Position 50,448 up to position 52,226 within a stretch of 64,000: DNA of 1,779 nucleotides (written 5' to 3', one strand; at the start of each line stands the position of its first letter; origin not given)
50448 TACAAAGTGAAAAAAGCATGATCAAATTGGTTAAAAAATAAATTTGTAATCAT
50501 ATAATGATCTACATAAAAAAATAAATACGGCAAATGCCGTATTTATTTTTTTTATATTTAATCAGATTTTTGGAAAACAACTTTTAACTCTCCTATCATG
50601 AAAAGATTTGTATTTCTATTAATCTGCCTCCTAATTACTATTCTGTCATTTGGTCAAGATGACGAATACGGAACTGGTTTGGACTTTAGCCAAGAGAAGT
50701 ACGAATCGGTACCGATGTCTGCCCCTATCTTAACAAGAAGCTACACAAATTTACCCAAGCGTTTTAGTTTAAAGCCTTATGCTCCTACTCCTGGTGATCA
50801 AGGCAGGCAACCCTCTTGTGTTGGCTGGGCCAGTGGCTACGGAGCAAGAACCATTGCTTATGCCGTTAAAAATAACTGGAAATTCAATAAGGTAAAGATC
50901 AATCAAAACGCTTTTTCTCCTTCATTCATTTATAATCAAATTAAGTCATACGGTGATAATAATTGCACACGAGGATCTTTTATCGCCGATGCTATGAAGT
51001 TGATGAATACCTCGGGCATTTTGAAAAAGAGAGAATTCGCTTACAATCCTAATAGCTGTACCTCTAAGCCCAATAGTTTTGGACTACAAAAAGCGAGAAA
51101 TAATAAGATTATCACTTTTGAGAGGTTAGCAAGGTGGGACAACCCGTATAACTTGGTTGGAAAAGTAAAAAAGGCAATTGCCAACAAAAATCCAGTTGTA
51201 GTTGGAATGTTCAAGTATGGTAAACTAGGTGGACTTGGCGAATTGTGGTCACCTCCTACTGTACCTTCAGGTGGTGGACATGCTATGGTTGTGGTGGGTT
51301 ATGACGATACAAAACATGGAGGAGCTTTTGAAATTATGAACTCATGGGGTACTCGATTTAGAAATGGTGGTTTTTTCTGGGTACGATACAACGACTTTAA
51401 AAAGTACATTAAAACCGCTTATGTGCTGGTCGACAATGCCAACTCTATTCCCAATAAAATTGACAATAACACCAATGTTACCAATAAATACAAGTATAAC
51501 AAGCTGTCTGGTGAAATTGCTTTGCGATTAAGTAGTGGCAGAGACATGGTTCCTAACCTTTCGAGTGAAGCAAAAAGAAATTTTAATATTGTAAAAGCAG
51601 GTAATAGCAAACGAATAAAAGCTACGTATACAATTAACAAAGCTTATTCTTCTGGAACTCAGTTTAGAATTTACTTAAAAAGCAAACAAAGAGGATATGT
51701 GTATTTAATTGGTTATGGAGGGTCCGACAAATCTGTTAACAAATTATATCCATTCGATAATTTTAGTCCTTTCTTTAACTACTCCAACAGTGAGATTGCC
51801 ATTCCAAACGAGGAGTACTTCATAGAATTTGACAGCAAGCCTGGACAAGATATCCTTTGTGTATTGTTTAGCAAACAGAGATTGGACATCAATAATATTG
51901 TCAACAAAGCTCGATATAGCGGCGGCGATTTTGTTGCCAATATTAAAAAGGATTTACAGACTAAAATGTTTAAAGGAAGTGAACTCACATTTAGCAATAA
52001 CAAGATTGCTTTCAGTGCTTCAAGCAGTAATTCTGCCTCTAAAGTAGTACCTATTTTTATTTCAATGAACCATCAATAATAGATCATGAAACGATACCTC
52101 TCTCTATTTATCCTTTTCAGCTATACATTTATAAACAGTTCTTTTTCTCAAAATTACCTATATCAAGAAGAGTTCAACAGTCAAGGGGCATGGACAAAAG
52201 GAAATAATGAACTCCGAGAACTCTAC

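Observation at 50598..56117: Self-contained two-gene exported cysteine-protease module: C1 papain-like peptidase-DUF4384 plus 5x lectin-like repeat-Ig-caspase giant protein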

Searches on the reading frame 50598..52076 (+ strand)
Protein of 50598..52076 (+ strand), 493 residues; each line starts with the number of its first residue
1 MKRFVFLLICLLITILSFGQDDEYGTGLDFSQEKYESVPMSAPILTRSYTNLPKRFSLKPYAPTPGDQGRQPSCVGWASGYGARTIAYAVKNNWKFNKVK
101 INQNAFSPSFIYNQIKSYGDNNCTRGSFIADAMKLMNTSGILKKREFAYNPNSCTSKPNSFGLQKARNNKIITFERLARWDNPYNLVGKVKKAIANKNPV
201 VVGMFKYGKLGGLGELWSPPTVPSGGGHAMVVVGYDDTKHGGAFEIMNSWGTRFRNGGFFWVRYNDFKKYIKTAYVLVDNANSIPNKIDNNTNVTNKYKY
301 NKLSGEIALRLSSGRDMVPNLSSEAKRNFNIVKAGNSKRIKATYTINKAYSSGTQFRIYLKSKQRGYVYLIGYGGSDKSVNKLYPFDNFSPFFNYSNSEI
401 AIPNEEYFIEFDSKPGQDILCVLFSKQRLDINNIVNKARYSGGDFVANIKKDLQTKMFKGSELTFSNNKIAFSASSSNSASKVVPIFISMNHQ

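Call 3: search_protein_families(library=pfam, proteins=[window:50598-52076:+], max_evalue=0.1)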
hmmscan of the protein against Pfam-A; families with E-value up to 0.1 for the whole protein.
window:50598-52076:+ (493 aa): 4 families
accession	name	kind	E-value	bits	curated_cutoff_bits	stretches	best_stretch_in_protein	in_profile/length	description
PF00112.29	Peptidase_C1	-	9.2e-09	36.1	20.7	1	119-267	62-207/220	Papain family cysteine protease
PF14326.11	DUF4384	-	1.2e-06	28.9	27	1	350-427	2-80/81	Domain of unknown function (DUF4384)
PF13529.12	Peptidase_C39_2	-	0.0002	22.4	24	1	185-239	87-134/143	Peptidase_C39 like family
PF03051.21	Peptidase_C1_2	-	0.011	15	22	1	227-287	360-419/438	Peptidase C1-like family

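Call 4: search_protein_families(library=ncbifam, proteins=[window:50598-52076:+], max_evalue=0.1)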
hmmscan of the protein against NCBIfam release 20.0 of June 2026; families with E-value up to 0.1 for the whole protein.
window:50598-52076:+ (493 aa): 0 families

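Call 9: list_cluster_members(proteins=[window:50598-52076:+, window:52086-56114:+])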
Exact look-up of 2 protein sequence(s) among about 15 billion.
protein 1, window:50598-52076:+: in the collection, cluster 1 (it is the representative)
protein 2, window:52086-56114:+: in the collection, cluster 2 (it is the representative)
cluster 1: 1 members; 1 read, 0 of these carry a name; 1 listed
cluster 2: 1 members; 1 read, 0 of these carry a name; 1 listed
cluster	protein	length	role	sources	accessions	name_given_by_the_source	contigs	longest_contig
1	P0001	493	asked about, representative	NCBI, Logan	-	-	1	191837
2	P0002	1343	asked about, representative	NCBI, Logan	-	-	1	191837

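Call 17: find_homologous_proteins(query=window:50598-52076:+, max_evalue=0.00001)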
Query window:50598-52076:+ (493 aa): 2252 proteins with E <= 0.00001 among 7648 candidates; the best 120 are listed.
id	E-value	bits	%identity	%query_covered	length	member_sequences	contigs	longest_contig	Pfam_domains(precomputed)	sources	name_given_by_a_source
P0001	0.0e+0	1123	100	100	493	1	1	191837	PF00112.30,PF14326.12,PF13529.14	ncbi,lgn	-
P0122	5.7e-277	937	84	96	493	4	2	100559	PF00112.30,PF14326.12,PF13529.14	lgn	-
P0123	1.5e-274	929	82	100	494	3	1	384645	PF00112.30,PF14326.12,PF13529.14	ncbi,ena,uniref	ncbi:C1 family peptidase [Pseudotenacibaculum sp. MALMAid0570]|uniref:C1 family peptidase n=1 Tax=Ps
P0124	1.5e-273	926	81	100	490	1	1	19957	PF00112.30,PF14326.12,PF13529.14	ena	-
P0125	4.2e-271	918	80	100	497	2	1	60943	PF00112.30,PF14326.12,PF13529.14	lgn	-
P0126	9.4e-266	900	79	100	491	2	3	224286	PF00112.30,PF14326.12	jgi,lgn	jgi:hypothetical protein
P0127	3.5e-265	898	78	100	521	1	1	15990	PF00112.30,PF14326.12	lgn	-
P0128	8.1e-265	897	78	100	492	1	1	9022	PF00112.30,PF14326.12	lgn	-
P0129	1.6e-262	890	78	100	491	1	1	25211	PF00112.30,PF14326.12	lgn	-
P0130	2.2e-261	886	78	100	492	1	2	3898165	PF00112.30,PF14326.12,PF13529.14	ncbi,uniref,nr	ncbi:C1 family peptidase [Polaribacter porphyrae]|uniref:Peptidase C1A papain C-terminal domain-cont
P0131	3.9e-261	885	78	100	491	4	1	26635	PF00112.30,PF14326.12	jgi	-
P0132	1.6e-259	880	77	100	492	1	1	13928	PF00112.30,PF14326.12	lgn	-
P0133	2.9e-259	879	77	100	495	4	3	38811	PF00112.30,PF14326.12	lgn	-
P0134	6.8e-256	868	76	100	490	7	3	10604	PF00112.30,PF14326.12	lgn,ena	-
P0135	6.0e-255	865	75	100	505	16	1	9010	PF00112.30,PF14326.12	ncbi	-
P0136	7.3e-251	851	75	100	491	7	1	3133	PF00112.30,PF14326.12,PF13529.14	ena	-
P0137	2.6e-248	843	74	100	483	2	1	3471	PF00112.30,PF14326.12,PF13529.14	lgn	-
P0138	6.8e-246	835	74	100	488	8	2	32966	PF00112.30,PF14326.12,PF13529.14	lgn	-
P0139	3.6e-245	832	73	100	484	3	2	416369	PF00112.30,PF14326.12,PF13529.14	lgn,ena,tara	tara:strand:+ start:18638 stop:20092 length:1455 start_codon:yes stop_codon:yes gene_type:complete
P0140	1.1e-244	831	76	96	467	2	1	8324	PF00112.30,PF14326.12,PF13529.14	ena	-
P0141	4.3e-244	829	73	100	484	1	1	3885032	PF00112.30,PF14326.12,PF13529.14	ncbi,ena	-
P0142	1.0e-243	828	74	100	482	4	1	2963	PF00112.30,PF14326.12,PF13529.14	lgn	-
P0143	1.9e-243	827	73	100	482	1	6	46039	PF00112.30,PF14326.12,PF13529.14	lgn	-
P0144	1.6e-241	820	74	99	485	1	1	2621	PF00112.30,PF14326.12,PF13529.14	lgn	-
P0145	3.8e-239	813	71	100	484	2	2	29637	PF00112.30,PF14326.12,PF13529.14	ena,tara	tara:strand:+ start:2590 stop:4044 length:1455 start_codon:yes stop_codon:yes gene_type:complete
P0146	4.6e-239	812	70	100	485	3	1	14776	PF00112.30,PF14326.12,PF13529.14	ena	-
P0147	2.2e-238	810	71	100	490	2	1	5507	PF00112.30,PF14326.12,PF13529.14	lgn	-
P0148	5.5e-230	782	69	100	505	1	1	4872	PF00112.30,PF14326.12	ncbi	-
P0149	6.3e-207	706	65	100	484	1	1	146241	PF00112.30,PF14326.12,PF13529.14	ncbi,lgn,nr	ncbi:MAG: DUF4384 domain-containing protein [Flavobacteriaceae bacterium]|nr:DUF4384 domain-containi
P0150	1.4e-205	702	65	100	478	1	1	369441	PF00112.30,PF14326.12,PF13529.14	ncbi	-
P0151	1.0e-201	689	64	99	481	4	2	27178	PF00112.30,PF14326.12,PF13529.14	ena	-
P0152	1.2e-201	689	63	100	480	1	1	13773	PF00112.30,PF14326.12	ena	-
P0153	1.3e-201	689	65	100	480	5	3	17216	PF00112.30,PF14326.12,PF13529.14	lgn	-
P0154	1.8e-201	688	63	100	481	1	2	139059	PF00112.30,PF14326.12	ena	-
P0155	4.3e-201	687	63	100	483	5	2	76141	PF00112.30,PF14326.12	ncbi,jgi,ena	-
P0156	3.2e-200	684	64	100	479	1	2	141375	PF00112.30,PF14326.12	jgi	-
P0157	3.2e-200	684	64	100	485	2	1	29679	PF00112.30,PF14326.12,PF13529.14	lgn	-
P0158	3.4e-200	684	63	100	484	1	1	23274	PF00112.30,PF14326.12,PF13529.14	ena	-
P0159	4.0e-200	684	62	100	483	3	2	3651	PF00112.30,PF14326.12,PF13529.14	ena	-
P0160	5.3e-199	680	63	98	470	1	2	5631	PF00112.30,PF14326.12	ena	-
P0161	6.4e-199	680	63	100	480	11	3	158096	PF00112.30,PF14326.12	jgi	-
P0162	3.3e-198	678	61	100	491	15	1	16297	PF00112.30,PF14326.12,PF13529.14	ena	-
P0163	4.7e-198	677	62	100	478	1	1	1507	PF00112.30,PF14326.12,PF13529.14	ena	-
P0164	3.6e-197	674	63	100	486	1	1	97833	PF00112.30,PF14326.12,PF13529.14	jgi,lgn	jgi:hypothetical protein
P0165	2.4e-196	671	63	100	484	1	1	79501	PF00112.30,PF14326.12,PF13529.14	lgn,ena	-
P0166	2.5e-196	671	62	100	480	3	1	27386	PF00112.30,PF14326.12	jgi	jgi:hypothetical protein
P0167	2.8e-196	671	63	100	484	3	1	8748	PF00112.30,PF14326.12,PF13529.14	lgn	-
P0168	1.9e-195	668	62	100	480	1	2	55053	PF00112.30,PF14326.12,PF13529.14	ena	-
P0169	2.1e-195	668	61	100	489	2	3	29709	PF00112.30,PF14326.12,PF13529.14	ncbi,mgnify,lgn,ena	ncbi:MAG: C1 family peptidase [Flavobacteriaceae bacterium]|mgnify:CR=1 FL=1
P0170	2.8e-195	668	61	100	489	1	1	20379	PF00112.30,PF14326.12,PF13529.14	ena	-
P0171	3.2e-194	664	62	100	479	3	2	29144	PF00112.30,PF14326.12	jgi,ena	jgi:hypothetical protein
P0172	3.8e-194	664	62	100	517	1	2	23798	PF00112.30,PF14326.12,PF13529.14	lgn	-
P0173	4.0e-194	664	61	100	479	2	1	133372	PF00112.30,PF14326.12,PF13529.14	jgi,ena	-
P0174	1.1e-193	663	62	96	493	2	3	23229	PF00112.30,PF14326.12,PF13529.14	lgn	-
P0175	1.2e-193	663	63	97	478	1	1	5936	PF00112.30,PF14326.12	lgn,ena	-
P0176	1.7e-193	662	60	100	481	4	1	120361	PF00112.30,PF14326.12,PF13529.14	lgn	-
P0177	3.9e-193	661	62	96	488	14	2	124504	PF00112.30,PF14326.12,PF13529.14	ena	-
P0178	8.7e-193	660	61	100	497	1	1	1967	PF00112.30,PF14326.12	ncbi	-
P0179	2.6e-192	658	62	97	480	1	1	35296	PF00112.30,PF14326.12,PF13529.14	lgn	-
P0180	4.4e-192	657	62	100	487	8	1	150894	PF00112.30,PF14326.12,PF13529.14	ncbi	ncbi:MAG: DUF4384 domain-containing protein [Flavobacteriaceae bacterium]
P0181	4.5e-192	657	59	100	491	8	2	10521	PF00112.30,PF14326.12,PF13529.14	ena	-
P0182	1.1e-191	656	62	96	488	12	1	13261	PF00112.30,PF14326.12,PF13529.14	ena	-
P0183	2.9e-191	655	62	96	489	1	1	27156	PF00112.30,PF14326.12,PF13529.14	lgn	-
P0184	4.9e-191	654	61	100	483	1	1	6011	PF00112.30,PF14326.12,PF13529.14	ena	-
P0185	1.3e-190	653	60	98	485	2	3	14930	PF00112.30,PF14326.12,PF13529.14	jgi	-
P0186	2.5e-189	648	60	97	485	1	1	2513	PF00112.30,PF14326.12,PF13529.14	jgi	jgi:C1A family cysteine protease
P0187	2.6e-189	648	62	96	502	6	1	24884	PF00112.30,PF14326.12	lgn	-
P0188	6.2e-189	647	59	100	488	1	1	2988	PF00112.30,PF14326.12,PF13529.14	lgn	-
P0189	8.9e-189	646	61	100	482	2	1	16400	PF00112.30,PF14326.12,PF13529.14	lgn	-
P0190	1.3e-188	646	60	100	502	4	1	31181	PF00112.30,PF14326.12,PF13529.14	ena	-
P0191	1.4e-188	646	60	100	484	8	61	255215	PF00112.30,PF14326.12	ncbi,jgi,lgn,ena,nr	ncbi:MAG: DUF4384 domain-containing protein [Flavobacteriia bacterium]|nr:DUF4384 domain-containing 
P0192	2.4e-188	645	59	100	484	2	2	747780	PF00112.30,PF14326.12,PF13529.14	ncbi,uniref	ncbi:MAG: C1 family peptidase [Polaribacter sp.]|uniref:C1 family peptidase n=1 Tax=Polaribacter sp.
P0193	3.3e-188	645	60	100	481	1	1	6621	PF00112.30,PF14326.12,PF13529.14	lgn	-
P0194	4.5e-188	644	59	100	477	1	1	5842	PF00112.30,PF14326.12,PF13529.14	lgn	-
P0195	7.2e-188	643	62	97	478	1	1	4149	PF00112.30,PF14326.12,PF13529.14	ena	-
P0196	1.4e-187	643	60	100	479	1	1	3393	PF00112.30,PF14326.12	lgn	-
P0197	1.3e-186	639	59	99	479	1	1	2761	PF00112.30,PF14326.12,PF13529.14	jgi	jgi:hypothetical protein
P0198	2.0e-186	639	59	100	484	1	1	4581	PF00112.30,PF14326.12,PF13529.14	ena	-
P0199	2.5e-186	638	60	100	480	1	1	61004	PF00112.30,PF14326.12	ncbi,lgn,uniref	ncbi:MAG: C1 family peptidase [Polaribacter sp.]|uniref:C1 family peptidase n=1 Tax=Polaribacter sp.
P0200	3.9e-185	634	61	96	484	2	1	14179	PF00112.30,PF14326.12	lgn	-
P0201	4.4e-185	634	59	100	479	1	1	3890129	PF00112.30,PF14326.12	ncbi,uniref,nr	ncbi:DUF4384 domain-containing protein [Polaribacter batillariae]|uniref:DUF4384 domain-containing p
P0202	1.5e-184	633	60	99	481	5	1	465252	PF00112.30,PF13529.14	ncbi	-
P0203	2.5e-184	632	59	100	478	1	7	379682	PF00112.30,PF14326.12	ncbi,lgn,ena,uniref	ncbi:C1 family peptidase [Polaribacter aestuariivivens]|uniref:C1 family peptidase n=1 Tax=Polaribac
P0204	3.1e-183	628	59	97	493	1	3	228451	PF00112.30,PF14326.12,PF03051.22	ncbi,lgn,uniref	ncbi:C1 family peptidase [Polaribacter sp.]|uniref:C1 family peptidase n=1 Tax=Polaribacter sp. TaxI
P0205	5.0e-183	628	59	100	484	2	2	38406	PF00112.30,PF14326.12,PF13529.14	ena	-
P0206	1.2e-182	626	58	100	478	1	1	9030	PF00112.30,PF14326.12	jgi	jgi:C1A family cysteine protease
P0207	2.0e-182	626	60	96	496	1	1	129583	PF00112.30,PF14326.12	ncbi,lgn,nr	ncbi:MAG: DUF4384 domain-containing protein [Flavobacteriaceae bacterium]|nr:DUF4384 domain-containi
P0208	8.1e-182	624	58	99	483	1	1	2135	PF00112.30,PF14326.12,PF13529.14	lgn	-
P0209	1.0e-181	623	62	93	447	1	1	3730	PF00112.30,PF14326.12,PF13529.14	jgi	-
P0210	1.2e-181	623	59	100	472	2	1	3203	PF00112.30,PF14326.12,PF13529.14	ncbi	-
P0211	2.7e-181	622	60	96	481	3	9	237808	PF00112.30,PF14326.12,PF13529.14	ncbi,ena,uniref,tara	ncbi:C1 family peptidase [uncultured Polaribacter sp.]|uniref:C1 family peptidase n=1 Tax=uncultured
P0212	3.3e-181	622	59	100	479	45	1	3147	PF00112.30,PF14326.12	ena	-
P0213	3.4e-181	621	57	100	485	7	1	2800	PF00112.30,PF14326.12,PF13529.14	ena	-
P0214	4.8e-181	621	59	96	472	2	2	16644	PF00112.30,PF14326.12,PF13529.14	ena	-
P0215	1.5e-180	619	58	100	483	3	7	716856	PF00112.30,PF14326.12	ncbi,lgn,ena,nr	ncbi:MAG: hypothetical protein CMB99_13920 [Flavobacteriaceae bacterium]|nr:hypothetical protein [Fl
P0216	3.4e-180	618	59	96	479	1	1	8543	PF00112.30,PF14326.12,PF03051.22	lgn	-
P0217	4.2e-179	615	58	100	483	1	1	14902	PF00112.30,PF14326.12,PF13529.14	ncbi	-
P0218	5.7e-178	611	57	100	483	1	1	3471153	PF00112.30,PF14326.12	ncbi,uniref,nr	ncbi:DUF4384 domain-containing protein [Polaribacter pectinis]|uniref:DUF4384 domain-containing prot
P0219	1.2e-176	606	58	100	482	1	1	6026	PF00112.30,PF14326.12,PF13529.14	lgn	-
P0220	2.9e-176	605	57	100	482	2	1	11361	PF00112.30,PF14326.12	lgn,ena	-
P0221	9.2e-176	604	57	96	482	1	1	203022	PF00112.30,PF14326.12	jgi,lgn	jgi:C1A family cysteine protease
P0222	2.5e-175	602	63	90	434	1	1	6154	PF00112.30,PF14326.12,PF13529.14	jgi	-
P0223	8.8e-175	600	68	80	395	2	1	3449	PF00112.30,PF14326.12,PF13529.14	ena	-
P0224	9.3e-175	600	57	100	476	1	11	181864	PF00112.30,PF14326.12,PF13529.14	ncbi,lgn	-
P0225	1.7e-166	573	55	100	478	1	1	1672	PF00112.30,PF14326.12,PF13529.14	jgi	jgi:C1A family cysteine protease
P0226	5.0e-166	571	54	100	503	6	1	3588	PF00112.30,PF14326.12,PF13529.14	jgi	-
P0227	1.0e-164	567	55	100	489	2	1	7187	PF00112.30,PF14326.12,PF13529.14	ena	-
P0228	1.2e-164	567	70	73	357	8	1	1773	PF00112.30,PF14326.12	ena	-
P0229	7.1e-164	564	53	99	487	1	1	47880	PF00112.30,PF14326.12,PF13529.14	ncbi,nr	ncbi:MAG: DUF4384 domain-containing protein [Flavobacteriaceae bacterium]|nr:DUF4384 domain-containi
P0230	1.3e-162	560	52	100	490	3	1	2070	PF00112.30,PF14326.12,PF13529.14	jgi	-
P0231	2.0e-162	560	53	97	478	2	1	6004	PF00112.30,PF14326.12,PF13529.14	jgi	-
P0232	2.4e-160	553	61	86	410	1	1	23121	PF00112.30,PF14326.12,PF13529.14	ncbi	ncbi:MAG: C1 family peptidase, partial [Polaribacter sp.]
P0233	1.8e-159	550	55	100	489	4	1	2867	PF00112.30,PF14326.12,PF13529.14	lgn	-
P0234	3.1e-159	549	54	100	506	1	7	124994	PF00112.30,PF14326.12,PF13529.14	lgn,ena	-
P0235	8.6e-159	548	53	100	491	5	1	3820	PF00112.30,PF14326.12,PF13529.14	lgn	-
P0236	2.0e-158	546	50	100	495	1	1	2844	PF00112.30,PF14326.12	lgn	-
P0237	2.8e-158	546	52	100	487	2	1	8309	PF00112.30,PF14326.12,PF13529.14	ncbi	-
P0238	4.3e-158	545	52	100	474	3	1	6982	PF00112.30,PF14326.12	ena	-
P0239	1.8e-157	543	53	100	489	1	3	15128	PF00112.30,PF14326.12,PF13529.14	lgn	-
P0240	3.1e-157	542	53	100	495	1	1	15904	PF00112.30,PF14326.12,PF13529.14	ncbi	-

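Call 18: find_encoding_contigs(protein=P0234, flank=8000, max_places=3)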
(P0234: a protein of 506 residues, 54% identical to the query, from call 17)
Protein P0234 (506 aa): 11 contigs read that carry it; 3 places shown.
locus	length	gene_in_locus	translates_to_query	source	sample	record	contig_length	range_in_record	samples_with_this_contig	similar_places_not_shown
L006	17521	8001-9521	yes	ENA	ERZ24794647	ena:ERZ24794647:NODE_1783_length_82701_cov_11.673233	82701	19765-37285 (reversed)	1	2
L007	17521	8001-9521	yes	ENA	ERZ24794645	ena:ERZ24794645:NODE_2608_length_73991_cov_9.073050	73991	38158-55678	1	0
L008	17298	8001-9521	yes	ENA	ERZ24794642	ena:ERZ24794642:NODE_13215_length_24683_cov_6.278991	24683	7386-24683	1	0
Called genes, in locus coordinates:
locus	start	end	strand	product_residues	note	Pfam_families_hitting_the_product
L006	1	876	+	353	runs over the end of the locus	PF05893:LuxC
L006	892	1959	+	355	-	PF00266:Aminotran_5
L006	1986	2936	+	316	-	PF00389:2-Hacid_dh, PF02826:2-Hacid_dh_C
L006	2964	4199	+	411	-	PF06245:DUF1015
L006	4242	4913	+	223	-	PF01168:Ala_racemase_N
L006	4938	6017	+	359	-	PF00929:RNase_T, PF13482:RNase_H_2 (weak)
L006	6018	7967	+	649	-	-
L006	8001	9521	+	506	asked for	PF00112:Peptidase_C1, PF13529:Peptidase_C39_2 (weak), PF14326:DUF4384 (weak)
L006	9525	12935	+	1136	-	PF09136:Glucodextran_B (weak)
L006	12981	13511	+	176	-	PF07638:Sigma70_ECF (weak), PF04542:Sigma70_r2, PF08281:Sigma70_r4_2 (faint), PF04545:Sigma70_r4 (weak)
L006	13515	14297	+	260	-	PF10099:RskA_C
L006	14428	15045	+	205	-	PF07603:Lcl_C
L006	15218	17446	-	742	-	PF13620:CarboxypepD_reg (weak), PF13715:CarbopepD_reg_2, PF07715:Plug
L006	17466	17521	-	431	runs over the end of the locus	PF17874:TPR_MalT (faint), PF12895:ANAPC3 (faint), PF14559:TPR_19 (faint), PF07719:TPR_2 (faint), PF13428:TPR_14 (faint), PF00515:TPR_1 (faint), PF13181:TPR_8 (faint), PF13424:TPR_12 (weak), +2 more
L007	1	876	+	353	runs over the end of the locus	PF05893:LuxC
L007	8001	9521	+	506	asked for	PF00112:Peptidase_C1, PF13529:Peptidase_C39_2 (weak), PF14326:DUF4384 (weak)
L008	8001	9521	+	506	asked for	PF00112:Peptidase_C1, PF13529:Peptidase_C39_2 (weak), PF14326:DUF4384 (weak)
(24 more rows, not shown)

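Call 19: find_encoding_contigs(protein=P0229, flank=8000, max_places=3)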
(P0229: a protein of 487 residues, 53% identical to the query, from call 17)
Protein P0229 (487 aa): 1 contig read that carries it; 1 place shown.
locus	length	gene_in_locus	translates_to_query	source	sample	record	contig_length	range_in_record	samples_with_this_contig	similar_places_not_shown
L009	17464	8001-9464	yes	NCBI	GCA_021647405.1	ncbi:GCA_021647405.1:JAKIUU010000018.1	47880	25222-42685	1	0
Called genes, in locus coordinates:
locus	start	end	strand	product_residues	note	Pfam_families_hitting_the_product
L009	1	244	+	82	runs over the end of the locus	PF01541:GIY-YIG, PF10544:T5orf172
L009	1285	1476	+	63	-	-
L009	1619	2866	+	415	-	PF01553:Acyltransferase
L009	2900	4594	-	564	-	PF07969:Amidohydro_3, PF01979:Amidohydro_1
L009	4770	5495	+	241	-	PF02348:CTP_transf_3, PF12804:NTP_transf_3 (weak)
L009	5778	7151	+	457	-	PF13393:tRNA-synt_His, PF03129:HGTP_anticodon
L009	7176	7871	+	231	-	PF01227:GTP_cyclohydroI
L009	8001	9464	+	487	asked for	PF00112:Peptidase_C1, PF13529:Peptidase_C39_2 (weak), PF14326:DUF4384 (weak)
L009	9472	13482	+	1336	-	PF09136:Glucodextran_B (weak), PF00656:Peptidase_C14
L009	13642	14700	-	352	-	PF05893:LuxC (weak)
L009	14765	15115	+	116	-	PF00037:Fer4, PF12797:Fer4_2 (faint), PF13187:Fer4_9 (faint), PF13237:Fer4_10 (faint), PF12800:Fer4_4 (faint), PF12838:Fer4_7, PF13183:Fer4_8 (weak)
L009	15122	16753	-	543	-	PF00860:Xan_ur_permease, PF00916:Sulfate_transp, PF16983:MFS_MOT1 (weak), PF01740:STAS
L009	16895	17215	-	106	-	PF02311:AraC_binding (weak), PF07883:Cupin_2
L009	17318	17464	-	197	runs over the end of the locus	PF23728:Tubby_C_like (faint), PF04525:LOR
